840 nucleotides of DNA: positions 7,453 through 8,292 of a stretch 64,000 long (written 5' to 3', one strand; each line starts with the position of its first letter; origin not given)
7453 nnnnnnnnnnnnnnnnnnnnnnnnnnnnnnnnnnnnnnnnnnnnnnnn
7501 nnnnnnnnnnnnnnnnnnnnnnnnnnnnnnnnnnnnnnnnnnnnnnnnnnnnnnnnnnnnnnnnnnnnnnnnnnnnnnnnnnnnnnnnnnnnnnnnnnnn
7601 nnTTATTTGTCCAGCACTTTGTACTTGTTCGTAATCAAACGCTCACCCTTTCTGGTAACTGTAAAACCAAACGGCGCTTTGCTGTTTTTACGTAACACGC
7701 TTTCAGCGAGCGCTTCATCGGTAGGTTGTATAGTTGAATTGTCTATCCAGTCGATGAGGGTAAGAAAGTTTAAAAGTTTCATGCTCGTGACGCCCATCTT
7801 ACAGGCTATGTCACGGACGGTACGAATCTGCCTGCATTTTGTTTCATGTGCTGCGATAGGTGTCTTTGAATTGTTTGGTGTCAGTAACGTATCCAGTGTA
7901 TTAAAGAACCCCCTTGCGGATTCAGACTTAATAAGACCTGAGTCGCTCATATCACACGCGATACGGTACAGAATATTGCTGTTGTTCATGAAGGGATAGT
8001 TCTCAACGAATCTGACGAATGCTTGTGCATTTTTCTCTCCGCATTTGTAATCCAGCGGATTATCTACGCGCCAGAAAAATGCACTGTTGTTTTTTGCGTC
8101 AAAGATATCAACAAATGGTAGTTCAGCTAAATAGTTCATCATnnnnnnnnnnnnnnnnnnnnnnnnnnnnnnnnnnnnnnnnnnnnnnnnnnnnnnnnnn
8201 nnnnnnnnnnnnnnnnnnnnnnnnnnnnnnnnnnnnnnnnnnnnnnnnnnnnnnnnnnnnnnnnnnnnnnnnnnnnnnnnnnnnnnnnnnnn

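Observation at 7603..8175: Orphan gene whose start codon is buried in a 12-bp inverted repeat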

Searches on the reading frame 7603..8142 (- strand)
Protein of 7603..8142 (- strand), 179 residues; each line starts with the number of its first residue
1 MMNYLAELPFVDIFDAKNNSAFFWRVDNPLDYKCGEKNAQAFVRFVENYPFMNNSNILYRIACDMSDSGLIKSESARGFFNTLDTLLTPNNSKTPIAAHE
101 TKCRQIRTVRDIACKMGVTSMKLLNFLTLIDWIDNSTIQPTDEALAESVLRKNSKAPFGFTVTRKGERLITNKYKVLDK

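Call 5: search_protein_families(library=pfam, proteins=[window:7603-8142:-], max_evalue=0.1)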
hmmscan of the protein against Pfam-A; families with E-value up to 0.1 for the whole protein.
window:7603-8142:- (179 aa): 0 families

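Call 20: search_protein_families(library=phrogs, proteins=[window:7603-8142:-], max_evalue=0.1)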
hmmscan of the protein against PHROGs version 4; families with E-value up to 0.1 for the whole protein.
window:7603-8142:- (179 aa): 1 family
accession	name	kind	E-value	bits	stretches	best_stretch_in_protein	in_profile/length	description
phrog_13473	-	unknown function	5.6e-41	141.1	1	2-178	1-187/188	-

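Call 21: search_protein_families(library=ncbifam, proteins=[window:7603-8142:-], max_evalue=0.1)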
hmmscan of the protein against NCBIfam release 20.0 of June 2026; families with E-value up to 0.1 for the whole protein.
window:7603-8142:- (179 aa): 0 families

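Call 22: search_protein_families(library=padloc, proteins=[window:7603-8142:-], max_evalue=0.1)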
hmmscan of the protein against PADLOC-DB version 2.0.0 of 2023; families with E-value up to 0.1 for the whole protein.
window:7603-8142:- (179 aa): 0 families

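Call 23: find_homologous_proteins(query=window:7603-8142:-)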
Query window:7603-8142:- (179 aa): 25 proteins with E <= 0.001 among 43 candidates.
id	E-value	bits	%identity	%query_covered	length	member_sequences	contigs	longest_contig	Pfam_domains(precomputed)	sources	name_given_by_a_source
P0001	2.3e-114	397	99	100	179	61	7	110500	-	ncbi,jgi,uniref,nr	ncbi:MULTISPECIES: hypothetical protein [Enterobacteriaceae]|jgi:hypothetical protein|uniref:hypothe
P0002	1.6e-103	362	89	100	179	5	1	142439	-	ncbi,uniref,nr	ncbi:hypothetical protein VC897_20130 [Citrobacter youngae]|uniref:hypothetical protein n=1 Tax=Citr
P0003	9.5e-90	317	81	99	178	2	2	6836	-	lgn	-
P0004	3.2e-86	306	75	100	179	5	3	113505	-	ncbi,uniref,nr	ncbi:hypothetical protein [Cronobacter malonaticus]|uniref:hypothetical protein n=1 Tax=Cronobacter 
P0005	7.2e-85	301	72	99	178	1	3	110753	-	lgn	-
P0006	2.2e-83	297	73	100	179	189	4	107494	-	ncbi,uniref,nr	ncbi:TPA: hypothetical protein MIH20_10280 [Klebsiella pneumoniae]|uniref:hypothetical protein n=1 T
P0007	4.4e-83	296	75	99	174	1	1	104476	-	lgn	-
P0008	2.7e-82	293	73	100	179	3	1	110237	-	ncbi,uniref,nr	ncbi:hypothetical protein I5418_21705 [Citrobacter braakii]|uniref:hypothetical protein n=1 Tax=Citr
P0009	8.7e-82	291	71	99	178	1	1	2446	-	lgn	-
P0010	1.0e-81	291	72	100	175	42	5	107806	-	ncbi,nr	ncbi:hypothetical protein BTM72_15005 [Salmonella enterica]|nr:hypothetical protein [Salmonella ente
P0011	1.8e-81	290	72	99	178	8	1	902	-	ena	-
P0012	3.6e-81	289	72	99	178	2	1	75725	-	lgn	-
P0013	6.7e-80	285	70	99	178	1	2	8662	-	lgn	-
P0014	2.2e-79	284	69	100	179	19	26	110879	-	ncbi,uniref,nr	ncbi:hypothetical protein IOS36_004425 [Salmonella enterica]|uniref:hypothetical protein n=1 Tax=Sal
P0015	4.8e-79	282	71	100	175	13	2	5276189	-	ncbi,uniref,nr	ncbi:hypothetical protein [Klebsiella pneumoniae]|uniref:hypothetical protein n=1 Tax=Klebsiella pne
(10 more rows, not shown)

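Call 25: find_related_loci(query=A1, collection=genome_contigs, flank=2500)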
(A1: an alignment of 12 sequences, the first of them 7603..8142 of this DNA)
Query A1 (179 aa) in genome_contigs; peptide patterns used: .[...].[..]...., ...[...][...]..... (x = any residue, [..] = any of these).
49 stretches matched a pattern; 1 encode a relative of the query (tblastn E <= 1e-3); 1 distinct loci.
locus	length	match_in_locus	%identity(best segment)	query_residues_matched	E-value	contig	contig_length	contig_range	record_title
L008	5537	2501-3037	100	1-179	8e-124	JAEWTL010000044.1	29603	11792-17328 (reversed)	MAG: Bacillota bacterium isolate OH_SDB_141 k127_1132258, whole genome shotgun sequence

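Call 26: find_related_loci(query=A1, collection=viral_contigs, flank=2500)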
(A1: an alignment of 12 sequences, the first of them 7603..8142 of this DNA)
Query A1 (179 aa) in viral_contigs; peptide patterns used: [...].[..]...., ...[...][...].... (x = any residue, [..] = any of these).
102 stretches matched a pattern; 22 encode a relative of the query (tblastn E <= 1e-3); 21 distinct loci.
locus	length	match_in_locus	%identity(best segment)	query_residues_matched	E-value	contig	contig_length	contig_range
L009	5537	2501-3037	100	1-179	2e-122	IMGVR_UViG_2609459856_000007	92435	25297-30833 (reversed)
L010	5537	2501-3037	99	1-179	5e-121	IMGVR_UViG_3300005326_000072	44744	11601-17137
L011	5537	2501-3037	73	1-179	2e-91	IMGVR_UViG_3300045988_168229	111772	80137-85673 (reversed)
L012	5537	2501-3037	72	1-179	3e-91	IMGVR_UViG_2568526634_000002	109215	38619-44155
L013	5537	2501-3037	72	1-179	3e-91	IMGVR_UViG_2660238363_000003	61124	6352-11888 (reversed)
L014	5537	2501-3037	72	1-179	3e-91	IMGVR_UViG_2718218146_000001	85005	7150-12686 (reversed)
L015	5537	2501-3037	73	1-179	5e-91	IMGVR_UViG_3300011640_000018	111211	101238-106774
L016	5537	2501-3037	73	1-179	5e-91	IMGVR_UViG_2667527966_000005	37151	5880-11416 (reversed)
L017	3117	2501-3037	75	1-179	2e-90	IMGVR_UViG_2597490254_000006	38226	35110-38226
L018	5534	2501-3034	68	1-179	1e-84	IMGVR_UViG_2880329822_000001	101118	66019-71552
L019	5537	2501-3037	72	1-179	3e-91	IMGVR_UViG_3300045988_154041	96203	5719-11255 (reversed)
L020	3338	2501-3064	42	1-178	8e-36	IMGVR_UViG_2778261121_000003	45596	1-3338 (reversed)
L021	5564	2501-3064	42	1-178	8e-36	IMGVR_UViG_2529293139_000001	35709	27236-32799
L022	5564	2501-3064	42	1-178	2e-35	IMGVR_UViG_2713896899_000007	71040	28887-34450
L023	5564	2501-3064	42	1-178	2e-35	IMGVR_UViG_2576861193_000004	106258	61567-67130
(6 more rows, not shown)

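Call 37: predict_structure(alignment_id=A2)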
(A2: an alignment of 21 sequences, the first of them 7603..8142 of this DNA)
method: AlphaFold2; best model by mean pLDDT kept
length: 179 residues; sequences in the alignment: 21
mean_pLDDT: 44.0   pTM: 0.28
mean pLDDT of the five models: 44.0, 40.7, 39.9, 39.4, 39.3
residues with pLDDT >= 90: 0; 70-90: 0; 50-70: 58; < 50: 121
segments of 3 or more residues with pLDDT < 50: 1-60, 62-73, 75-80, 82-104, 151-161, 172-179
pLDDT, mean of each block of 10 residues (from residue 1): 30 30 27 33 45 43 45 46 43 33 49 58 58 56 60 42 56 38
secondary structure, 60 per line:
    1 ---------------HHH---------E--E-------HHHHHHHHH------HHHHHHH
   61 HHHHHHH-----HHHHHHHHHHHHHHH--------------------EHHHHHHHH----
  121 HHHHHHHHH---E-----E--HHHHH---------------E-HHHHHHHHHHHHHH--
elements in order: H39-47 H54-67 H73-87 H109-116 H121-129 H142-146 H164-177

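Call 38: search_protein_representatives(alignment_id=A2)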
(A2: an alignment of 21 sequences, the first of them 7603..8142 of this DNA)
Query: 21 sequences, 179 profile positions. Proteins with E-value up to 0.001 (for the whole library): 18; up to 1e-10: 11; up to 1e-30: 2. The best 18 are listed.
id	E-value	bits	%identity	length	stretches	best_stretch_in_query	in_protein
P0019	3.0e-94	330.3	-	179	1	1-179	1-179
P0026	1.2e-44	168.8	-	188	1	2-178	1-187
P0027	1.1e-22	97.1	-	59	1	121-179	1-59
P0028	2.1e-21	93.0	-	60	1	52-111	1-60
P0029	3.8e-21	92.2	-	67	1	65-131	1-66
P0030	7.9e-20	87.9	-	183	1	5-176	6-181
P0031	1.0e-17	81.0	-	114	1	2-81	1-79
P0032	2.8e-17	79.5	-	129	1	2-87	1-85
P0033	1.2e-15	74.3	-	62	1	1-63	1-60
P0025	7.7e-15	71.6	-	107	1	2-41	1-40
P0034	5.4e-11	59.1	-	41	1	1-31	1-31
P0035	1.4e-09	54.4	-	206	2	3-99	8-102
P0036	3.7e-08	49.8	-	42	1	1-29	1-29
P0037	8.3e-07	45.4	-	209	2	6-101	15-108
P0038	1.4e-06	44.7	-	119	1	42-90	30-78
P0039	3.1e-05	40.3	-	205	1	20-171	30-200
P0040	1.9e-04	37.7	-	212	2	7-132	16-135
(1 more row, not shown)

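Call 40: find_encoding_contigs(protein=P0030, flank=3000, max_places=3)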
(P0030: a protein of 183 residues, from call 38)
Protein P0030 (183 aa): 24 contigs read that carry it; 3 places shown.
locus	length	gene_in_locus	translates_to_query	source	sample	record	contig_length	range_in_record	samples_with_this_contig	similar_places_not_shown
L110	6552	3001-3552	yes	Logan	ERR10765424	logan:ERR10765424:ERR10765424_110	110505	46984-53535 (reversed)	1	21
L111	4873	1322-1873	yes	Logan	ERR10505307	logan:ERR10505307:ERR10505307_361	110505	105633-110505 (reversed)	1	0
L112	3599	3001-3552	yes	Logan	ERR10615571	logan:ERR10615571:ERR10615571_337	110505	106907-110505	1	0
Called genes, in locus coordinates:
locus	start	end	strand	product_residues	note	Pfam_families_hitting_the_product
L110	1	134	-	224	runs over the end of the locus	PF02195:ParB_N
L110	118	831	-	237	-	PF02195:ParB_N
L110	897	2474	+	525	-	PF00270:DEAD, PF04851:ResIII, PF00271:Helicase_C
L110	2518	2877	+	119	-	-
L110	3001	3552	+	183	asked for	-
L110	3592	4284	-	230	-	-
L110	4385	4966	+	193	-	PF03614:Flag1_repress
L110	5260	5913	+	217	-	-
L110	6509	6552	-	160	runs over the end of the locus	-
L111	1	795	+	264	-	?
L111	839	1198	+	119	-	-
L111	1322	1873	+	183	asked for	-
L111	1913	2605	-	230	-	-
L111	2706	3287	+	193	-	PF03614:Flag1_repress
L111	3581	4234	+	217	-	-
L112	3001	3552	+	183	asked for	-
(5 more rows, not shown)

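Call 41: find_encoding_contigs(protein=P0035, flank=3000, max_places=3)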
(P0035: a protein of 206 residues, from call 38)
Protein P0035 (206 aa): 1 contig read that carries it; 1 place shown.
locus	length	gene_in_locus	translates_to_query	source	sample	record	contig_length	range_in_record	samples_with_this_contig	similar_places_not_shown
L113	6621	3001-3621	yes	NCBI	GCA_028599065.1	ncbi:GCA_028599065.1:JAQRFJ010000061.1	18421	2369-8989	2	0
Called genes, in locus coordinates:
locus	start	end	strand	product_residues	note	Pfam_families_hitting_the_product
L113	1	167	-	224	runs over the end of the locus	PF02195:ParB_N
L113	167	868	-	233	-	PF02195:ParB_N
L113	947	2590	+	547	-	PF04851:ResIII, PF00270:DEAD (weak), PF00271:Helicase_C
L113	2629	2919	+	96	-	-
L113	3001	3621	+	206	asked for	-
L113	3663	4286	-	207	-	PF27000:PH_gly_zipper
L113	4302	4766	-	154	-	-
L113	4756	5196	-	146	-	-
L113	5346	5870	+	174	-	PF03614:Flag1_repress (weak)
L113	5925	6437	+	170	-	-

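Call 42: find_encoding_contigs(protein=P0037, flank=3000, max_places=2)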
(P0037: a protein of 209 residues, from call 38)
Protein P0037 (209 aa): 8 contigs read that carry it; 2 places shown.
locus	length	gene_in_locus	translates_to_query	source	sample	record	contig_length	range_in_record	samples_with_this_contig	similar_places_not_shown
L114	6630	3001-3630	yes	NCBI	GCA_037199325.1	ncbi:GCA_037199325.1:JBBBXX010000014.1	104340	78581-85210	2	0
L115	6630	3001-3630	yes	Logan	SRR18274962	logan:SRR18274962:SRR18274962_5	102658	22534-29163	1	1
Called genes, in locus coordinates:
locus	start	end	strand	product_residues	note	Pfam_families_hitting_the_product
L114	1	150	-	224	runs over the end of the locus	PF02195:ParB_N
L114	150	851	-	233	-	PF02195:ParB_N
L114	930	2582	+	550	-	PF00270:DEAD (weak), PF04851:ResIII, PF00271:Helicase_C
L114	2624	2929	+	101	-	-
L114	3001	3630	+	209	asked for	-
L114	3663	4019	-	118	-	-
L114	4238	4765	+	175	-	PF03614:Flag1_repress (weak)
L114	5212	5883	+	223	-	-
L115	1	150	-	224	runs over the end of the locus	PF02195:ParB_N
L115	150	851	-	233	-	PF02195:ParB_N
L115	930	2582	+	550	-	PF00270:DEAD (weak), PF04851:ResIII, PF00271:Helicase_C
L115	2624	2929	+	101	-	-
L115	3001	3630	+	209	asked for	-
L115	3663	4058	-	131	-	-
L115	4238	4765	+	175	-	PF03614:Flag1_repress (weak)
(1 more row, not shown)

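Call 43: find_encoding_contigs(protein=P0039, flank=3000, max_places=2)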
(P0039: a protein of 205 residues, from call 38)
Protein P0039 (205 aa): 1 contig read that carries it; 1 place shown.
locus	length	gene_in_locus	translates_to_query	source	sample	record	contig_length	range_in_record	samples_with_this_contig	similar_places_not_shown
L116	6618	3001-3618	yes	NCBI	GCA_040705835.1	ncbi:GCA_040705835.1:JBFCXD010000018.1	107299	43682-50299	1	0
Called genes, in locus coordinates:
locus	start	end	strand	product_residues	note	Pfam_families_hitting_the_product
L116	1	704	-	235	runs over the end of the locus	PF02195:ParB_N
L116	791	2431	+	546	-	PF04851:ResIII, PF00270:DEAD (faint), PF00271:Helicase_C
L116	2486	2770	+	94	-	-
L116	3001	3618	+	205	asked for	-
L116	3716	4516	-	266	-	-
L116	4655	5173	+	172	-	PF03614:Flag1_repress (weak)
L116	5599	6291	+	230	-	-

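Call 44: find_encoding_contigs(protein=P0040, flank=3000, max_places=2)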
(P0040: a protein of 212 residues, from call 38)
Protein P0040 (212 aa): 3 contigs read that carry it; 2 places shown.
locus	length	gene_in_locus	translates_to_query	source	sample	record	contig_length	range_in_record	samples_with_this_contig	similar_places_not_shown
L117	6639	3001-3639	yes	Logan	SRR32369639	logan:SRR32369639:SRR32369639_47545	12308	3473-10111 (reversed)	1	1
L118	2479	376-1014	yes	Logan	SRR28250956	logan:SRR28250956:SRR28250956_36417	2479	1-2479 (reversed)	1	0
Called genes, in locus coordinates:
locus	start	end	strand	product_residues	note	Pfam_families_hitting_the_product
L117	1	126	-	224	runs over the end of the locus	PF02195:ParB_N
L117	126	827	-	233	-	PF02195:ParB_N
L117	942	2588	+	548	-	PF04851:ResIII, PF00270:DEAD (faint), PF00271:Helicase_C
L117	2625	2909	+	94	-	-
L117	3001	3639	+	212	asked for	-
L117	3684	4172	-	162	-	-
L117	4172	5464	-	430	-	PF02463:SMC_N, PF13175:AAA_15, PF13476:AAA_23, PF13304:AAA_21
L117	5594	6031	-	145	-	-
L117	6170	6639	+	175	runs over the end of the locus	PF03614:Flag1_repress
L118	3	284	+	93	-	?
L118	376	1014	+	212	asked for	-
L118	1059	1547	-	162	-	-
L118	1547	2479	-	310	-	?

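Call 52: predict_structure(alignment_id=A4)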
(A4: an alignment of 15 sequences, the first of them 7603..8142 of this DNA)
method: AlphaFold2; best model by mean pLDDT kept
length: 179 residues; sequences in the alignment: 15
mean_pLDDT: 82.6   pTM: 0.46
mean pLDDT of the five models: 82.6, 81.7, 81.6, 80.5, 79.9
residues with pLDDT >= 90: 85; 70-90: 64; 50-70: 15; < 50: 15
segments of 3 or more residues with pLDDT < 50: 90-103
pLDDT, mean of each block of 10 residues (from residue 1): 76 65 85 93 88 83 91 93 76 40 68 89 93 93 94 89 92 78
secondary structure, 60 per line:
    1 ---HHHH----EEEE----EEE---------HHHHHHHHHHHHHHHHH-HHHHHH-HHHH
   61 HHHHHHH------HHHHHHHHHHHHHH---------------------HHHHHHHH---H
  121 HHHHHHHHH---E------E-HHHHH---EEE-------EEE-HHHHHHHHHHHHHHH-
elements in order: H4-7 E12-15 E20-22 H32-48 H50-55 H57-67 H74-87 H109-116 H120-129 H142-146 E150-152 E160-162 H164-178

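Call 75: fold_search(model_id=the predicted structure, library=viral)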
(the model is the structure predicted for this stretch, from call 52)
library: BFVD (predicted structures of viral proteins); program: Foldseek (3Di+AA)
matches with E <= 10: 211; with E <= 0.001: 0
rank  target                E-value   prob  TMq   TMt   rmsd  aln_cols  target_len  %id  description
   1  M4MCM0                7.0e-02  0.96  0.34  0.28  18.3       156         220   15  (no name in the UniProt tables at hand)
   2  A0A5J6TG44            1.2e-01  0.84  0.35  0.21  17.8       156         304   12  Putative DNA-binding protein [Salmonella phage vB_SenS_SB28]
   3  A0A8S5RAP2            1.2e-01  0.82  0.32  0.16  21.6       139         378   16  KilA protein [virus sp. ctuZj11]
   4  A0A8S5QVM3            1.2e-01  0.75  0.36  0.38  20.0       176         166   12  Antirepressor protein [Myoviridae sp. ctTK08]
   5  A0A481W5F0            1.8e-01  0.77  0.30  0.20  12.1       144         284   15  Antirepressor protein KilAC domain [Fusobacterium phage Fnu1]
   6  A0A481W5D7            1.9e-01  0.85  0.35  0.17  18.2       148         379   16  Antirepressor protein C-terminal domain-containing protein [Fusobacterium phage Fnu1]
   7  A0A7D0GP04            1.9e-01  0.20  0.21  0.20  17.1       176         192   12  (no name in the UniProt tables at hand)
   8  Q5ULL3                2.1e-01  0.98  0.34  0.59   9.2       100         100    9  Orf101 [Lactobacillus phage LP65]
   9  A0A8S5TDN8            2.5e-01  0.60  0.34  0.22  18.1       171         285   17  Repressor domain protein [Siphoviridae sp. ctNnX9]
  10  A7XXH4                2.5e-01  0.23  0.22  0.20  12.5       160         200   10  Uncharacterized protein [Thermus phage P74-26]
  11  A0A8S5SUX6            3.5e-01  0.54  0.34  0.24  19.1       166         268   13  Antirepressor protein [Siphoviridae sp. ctqPo10]
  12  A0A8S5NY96            3.9e-01  0.51  0.22  0.19   7.1        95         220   10  Uncharacterized protein [Caudovirales sp. ct0FJ5]
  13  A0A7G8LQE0            6.2e-01  0.38  0.16  0.29  11.4        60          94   17  MerR-like helix-turn-helix DNA binding domain protein [Gordonia phage Buttrmlkdreams]
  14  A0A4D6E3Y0            7.3e-01  0.35  0.22  0.40   6.4        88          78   12  Excise [Gordonia phage EricDab]
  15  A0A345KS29            7.8e-01  0.47  0.26  0.40   7.8        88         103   14  (no name in the UniProt tables at hand)
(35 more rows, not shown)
